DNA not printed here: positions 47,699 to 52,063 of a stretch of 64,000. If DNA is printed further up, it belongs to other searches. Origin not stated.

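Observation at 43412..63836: ~20-kb operon of four tandem giant paralogs (LamG, CBM9-like, Ig-like, unknown C-terminal module) with GH95/DUF5703-like and BNR-propeller partners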

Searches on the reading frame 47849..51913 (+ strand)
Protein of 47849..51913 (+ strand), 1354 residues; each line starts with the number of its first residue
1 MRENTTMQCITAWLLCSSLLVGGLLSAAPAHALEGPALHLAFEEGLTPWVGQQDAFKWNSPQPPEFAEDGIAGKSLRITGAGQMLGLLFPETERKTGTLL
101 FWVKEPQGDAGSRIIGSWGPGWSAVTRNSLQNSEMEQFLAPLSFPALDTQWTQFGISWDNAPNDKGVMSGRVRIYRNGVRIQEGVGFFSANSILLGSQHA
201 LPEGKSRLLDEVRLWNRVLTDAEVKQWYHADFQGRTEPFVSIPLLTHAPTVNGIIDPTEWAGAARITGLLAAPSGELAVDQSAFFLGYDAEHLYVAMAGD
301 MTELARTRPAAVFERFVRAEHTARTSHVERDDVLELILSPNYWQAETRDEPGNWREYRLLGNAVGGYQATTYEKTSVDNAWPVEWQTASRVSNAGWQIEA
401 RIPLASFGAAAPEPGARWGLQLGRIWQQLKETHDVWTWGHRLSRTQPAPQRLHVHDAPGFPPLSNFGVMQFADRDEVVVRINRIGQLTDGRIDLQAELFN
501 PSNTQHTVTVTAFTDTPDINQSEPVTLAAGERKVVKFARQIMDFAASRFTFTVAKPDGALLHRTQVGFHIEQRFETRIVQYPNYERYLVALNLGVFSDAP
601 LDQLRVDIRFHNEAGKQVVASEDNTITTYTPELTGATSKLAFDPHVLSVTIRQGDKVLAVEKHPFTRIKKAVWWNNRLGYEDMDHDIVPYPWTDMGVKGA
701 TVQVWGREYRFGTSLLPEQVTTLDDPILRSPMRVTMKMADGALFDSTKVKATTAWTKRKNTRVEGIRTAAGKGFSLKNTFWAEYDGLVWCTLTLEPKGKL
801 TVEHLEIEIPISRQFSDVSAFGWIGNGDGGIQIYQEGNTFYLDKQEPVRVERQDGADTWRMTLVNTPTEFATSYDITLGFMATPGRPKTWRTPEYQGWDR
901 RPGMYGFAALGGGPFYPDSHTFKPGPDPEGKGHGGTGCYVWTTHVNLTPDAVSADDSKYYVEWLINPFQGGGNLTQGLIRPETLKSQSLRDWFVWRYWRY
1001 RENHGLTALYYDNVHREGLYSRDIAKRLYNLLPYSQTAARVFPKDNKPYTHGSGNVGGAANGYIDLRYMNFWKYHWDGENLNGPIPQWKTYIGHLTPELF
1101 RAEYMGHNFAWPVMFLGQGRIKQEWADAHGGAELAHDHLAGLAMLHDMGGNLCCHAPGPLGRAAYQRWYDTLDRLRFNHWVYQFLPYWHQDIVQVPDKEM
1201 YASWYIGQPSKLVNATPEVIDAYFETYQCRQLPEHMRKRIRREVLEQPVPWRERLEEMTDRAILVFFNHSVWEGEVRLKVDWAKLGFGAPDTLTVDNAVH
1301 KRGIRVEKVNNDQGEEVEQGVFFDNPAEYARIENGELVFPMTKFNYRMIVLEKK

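Call 3: search_protein_families(library=pfam, proteins=[window:47849-51913:+], max_evalue=0.01)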
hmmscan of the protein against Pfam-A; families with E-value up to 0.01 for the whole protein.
window:47849-51913:+ (1354 aa): 2 families
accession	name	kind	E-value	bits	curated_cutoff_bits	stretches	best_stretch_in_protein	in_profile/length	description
PF19543.5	GH123_N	-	3.1e-09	35.7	22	1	663-817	316-474/969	Glycoside hydrolase 123, N-terminal domain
PF13385.13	Laminin_G_3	-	2.9e-06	27.9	27.6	1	96-225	18-151/151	Concanavalin A-like lectin/glucanases superfamily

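Call 4: search_protein_families(library=ncbifam, proteins=[window:47849-51913:+], max_evalue=0.01)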
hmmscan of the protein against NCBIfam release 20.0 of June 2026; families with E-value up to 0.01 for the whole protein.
window:47849-51913:+ (1354 aa): 0 families
